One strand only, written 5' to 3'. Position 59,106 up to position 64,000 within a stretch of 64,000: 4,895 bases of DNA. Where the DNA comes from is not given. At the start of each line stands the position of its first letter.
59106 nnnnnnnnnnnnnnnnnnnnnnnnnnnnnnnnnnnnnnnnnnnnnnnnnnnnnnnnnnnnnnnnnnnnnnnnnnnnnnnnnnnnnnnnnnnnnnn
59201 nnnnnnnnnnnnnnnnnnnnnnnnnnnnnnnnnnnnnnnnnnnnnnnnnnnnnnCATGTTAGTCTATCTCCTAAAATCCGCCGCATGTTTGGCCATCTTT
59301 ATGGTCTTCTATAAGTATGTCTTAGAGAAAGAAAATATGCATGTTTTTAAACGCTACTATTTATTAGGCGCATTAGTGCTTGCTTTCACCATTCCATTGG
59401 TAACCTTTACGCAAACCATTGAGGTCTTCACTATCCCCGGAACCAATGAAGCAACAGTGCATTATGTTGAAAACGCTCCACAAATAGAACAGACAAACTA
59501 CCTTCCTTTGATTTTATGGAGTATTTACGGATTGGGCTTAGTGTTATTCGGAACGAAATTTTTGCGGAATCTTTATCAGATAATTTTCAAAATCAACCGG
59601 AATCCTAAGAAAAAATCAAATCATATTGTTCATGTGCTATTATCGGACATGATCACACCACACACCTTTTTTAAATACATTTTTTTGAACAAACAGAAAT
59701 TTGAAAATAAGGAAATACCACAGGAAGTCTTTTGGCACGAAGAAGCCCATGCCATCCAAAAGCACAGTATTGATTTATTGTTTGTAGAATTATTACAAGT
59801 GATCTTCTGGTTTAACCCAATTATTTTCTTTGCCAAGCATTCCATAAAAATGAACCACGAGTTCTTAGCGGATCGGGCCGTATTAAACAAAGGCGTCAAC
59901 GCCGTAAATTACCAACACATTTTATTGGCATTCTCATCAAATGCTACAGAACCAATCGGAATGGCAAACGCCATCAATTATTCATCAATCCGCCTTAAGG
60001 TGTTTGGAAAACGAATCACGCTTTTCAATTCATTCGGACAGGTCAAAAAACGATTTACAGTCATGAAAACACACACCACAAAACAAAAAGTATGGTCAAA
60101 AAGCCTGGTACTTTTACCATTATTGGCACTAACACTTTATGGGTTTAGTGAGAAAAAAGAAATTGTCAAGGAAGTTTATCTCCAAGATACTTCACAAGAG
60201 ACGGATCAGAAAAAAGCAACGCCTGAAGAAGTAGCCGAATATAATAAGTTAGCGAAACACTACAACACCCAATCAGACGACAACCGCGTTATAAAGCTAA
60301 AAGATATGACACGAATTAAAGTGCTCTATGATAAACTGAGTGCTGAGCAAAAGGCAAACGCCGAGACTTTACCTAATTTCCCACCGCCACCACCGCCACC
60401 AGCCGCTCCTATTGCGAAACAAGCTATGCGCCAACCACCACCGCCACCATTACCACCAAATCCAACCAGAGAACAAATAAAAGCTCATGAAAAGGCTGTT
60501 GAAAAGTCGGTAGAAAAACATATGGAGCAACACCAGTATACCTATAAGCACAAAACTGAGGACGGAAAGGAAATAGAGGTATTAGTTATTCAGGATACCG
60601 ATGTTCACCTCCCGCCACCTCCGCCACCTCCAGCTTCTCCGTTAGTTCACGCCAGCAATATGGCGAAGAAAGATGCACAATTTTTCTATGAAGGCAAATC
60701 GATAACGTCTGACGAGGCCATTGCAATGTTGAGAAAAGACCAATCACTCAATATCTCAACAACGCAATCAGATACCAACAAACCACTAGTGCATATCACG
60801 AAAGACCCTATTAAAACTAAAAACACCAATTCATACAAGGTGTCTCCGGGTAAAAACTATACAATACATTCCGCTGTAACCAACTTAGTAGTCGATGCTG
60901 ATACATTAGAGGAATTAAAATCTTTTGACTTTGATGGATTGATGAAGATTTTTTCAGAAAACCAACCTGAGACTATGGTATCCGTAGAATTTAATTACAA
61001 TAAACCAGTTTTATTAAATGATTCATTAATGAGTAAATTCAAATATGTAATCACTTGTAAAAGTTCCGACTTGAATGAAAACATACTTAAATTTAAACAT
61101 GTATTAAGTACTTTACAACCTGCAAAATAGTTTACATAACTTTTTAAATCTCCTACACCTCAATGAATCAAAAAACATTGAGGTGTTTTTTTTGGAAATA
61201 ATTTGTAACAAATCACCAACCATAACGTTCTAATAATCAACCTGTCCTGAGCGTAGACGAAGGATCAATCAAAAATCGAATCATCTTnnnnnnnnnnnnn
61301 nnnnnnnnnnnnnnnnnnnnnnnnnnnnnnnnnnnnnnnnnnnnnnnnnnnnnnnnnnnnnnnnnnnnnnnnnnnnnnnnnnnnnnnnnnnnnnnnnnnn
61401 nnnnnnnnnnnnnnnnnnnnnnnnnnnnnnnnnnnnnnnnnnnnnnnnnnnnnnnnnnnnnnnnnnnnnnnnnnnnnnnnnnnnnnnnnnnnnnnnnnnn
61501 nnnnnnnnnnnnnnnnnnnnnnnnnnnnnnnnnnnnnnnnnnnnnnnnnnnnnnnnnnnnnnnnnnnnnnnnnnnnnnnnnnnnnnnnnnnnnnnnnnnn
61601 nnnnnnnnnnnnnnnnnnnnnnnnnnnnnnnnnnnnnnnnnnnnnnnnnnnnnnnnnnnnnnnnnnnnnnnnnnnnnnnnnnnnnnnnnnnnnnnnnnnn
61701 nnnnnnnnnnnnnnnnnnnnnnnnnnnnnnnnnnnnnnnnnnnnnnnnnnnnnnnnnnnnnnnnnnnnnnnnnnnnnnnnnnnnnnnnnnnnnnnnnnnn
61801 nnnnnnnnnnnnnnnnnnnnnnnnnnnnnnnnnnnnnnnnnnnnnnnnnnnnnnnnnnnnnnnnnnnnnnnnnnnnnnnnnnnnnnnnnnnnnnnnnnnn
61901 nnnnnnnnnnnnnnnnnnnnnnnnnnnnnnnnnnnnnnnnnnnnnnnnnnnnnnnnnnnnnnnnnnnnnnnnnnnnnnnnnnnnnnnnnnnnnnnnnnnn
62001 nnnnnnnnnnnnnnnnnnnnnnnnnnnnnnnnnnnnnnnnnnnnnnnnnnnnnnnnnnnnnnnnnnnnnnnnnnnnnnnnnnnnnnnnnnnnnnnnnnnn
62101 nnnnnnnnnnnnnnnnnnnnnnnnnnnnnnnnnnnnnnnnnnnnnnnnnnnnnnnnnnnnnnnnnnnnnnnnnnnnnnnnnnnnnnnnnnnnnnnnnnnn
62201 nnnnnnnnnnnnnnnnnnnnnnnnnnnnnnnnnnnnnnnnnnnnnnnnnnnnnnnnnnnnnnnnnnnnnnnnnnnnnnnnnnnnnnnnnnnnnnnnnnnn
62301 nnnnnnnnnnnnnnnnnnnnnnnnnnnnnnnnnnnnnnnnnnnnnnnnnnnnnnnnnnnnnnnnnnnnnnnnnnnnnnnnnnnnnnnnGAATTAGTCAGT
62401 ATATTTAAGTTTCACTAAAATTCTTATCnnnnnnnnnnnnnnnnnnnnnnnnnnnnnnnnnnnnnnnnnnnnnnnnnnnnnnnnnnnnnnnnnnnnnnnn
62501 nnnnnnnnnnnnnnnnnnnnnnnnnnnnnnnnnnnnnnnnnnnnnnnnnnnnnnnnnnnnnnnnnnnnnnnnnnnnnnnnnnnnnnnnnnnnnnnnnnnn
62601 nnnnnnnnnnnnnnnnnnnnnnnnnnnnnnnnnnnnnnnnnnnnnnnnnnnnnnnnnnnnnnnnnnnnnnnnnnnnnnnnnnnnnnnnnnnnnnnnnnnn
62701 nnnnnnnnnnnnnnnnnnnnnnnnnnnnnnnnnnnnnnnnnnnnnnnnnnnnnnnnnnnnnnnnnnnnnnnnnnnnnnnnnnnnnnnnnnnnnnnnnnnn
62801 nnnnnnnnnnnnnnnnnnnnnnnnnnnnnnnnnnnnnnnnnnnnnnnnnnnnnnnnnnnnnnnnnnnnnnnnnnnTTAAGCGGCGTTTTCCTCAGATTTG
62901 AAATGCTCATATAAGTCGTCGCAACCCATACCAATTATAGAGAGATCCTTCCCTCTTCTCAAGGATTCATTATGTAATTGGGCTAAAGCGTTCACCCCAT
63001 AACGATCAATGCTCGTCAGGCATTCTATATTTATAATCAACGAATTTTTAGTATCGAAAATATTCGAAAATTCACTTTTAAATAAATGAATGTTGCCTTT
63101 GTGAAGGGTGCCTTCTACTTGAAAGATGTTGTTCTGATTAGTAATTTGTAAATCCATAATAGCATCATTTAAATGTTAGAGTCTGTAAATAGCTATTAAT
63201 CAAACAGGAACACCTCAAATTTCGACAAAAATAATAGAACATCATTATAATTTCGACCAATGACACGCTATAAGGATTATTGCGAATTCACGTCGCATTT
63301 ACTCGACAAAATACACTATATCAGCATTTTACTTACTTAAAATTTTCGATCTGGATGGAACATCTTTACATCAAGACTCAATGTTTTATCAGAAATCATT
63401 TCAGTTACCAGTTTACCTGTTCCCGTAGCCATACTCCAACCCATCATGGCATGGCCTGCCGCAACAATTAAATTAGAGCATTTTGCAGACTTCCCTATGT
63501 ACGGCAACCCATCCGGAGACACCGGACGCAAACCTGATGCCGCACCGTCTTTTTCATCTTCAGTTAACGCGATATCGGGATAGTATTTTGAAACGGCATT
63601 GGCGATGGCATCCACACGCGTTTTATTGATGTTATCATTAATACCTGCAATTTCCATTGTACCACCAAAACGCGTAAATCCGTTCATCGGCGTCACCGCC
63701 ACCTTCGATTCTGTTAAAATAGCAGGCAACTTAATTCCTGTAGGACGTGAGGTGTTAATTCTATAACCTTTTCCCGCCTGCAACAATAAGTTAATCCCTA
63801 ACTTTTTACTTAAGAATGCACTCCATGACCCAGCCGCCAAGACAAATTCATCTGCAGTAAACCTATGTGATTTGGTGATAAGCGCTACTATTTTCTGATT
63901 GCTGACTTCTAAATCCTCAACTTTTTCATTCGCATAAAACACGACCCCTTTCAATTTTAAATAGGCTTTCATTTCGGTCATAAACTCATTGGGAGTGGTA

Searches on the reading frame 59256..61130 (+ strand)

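Call 9: search_protein_families(library=pfam, proteins=[window:59256-61130:+])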
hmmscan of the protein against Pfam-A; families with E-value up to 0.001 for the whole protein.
window:59256-61130:+ (624 aa): 1 family
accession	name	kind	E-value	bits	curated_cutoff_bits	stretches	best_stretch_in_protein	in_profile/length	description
PF05569.17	Peptidase_M56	-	3.2e-11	43.4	31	1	146-212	182-250/296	BlaR1 peptidase M56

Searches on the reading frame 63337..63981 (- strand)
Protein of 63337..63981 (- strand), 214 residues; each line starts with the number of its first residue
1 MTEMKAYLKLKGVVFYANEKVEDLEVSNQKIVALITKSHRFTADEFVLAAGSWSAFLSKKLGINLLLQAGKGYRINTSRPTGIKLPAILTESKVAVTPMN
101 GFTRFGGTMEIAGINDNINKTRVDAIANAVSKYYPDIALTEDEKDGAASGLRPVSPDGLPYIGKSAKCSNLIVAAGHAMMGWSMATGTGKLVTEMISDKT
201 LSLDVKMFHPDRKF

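Call 9: search_protein_families(library=pfam, proteins=[window:63337-63981:-])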
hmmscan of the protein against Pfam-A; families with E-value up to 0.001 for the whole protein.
window:63337-63981:- (214 aa): 1 family
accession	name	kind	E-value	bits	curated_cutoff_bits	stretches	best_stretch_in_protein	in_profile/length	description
PF01266.30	DAO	-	3.7e-31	109.4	27.9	1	6-195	157-353/353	FAD dependent oxidoreductase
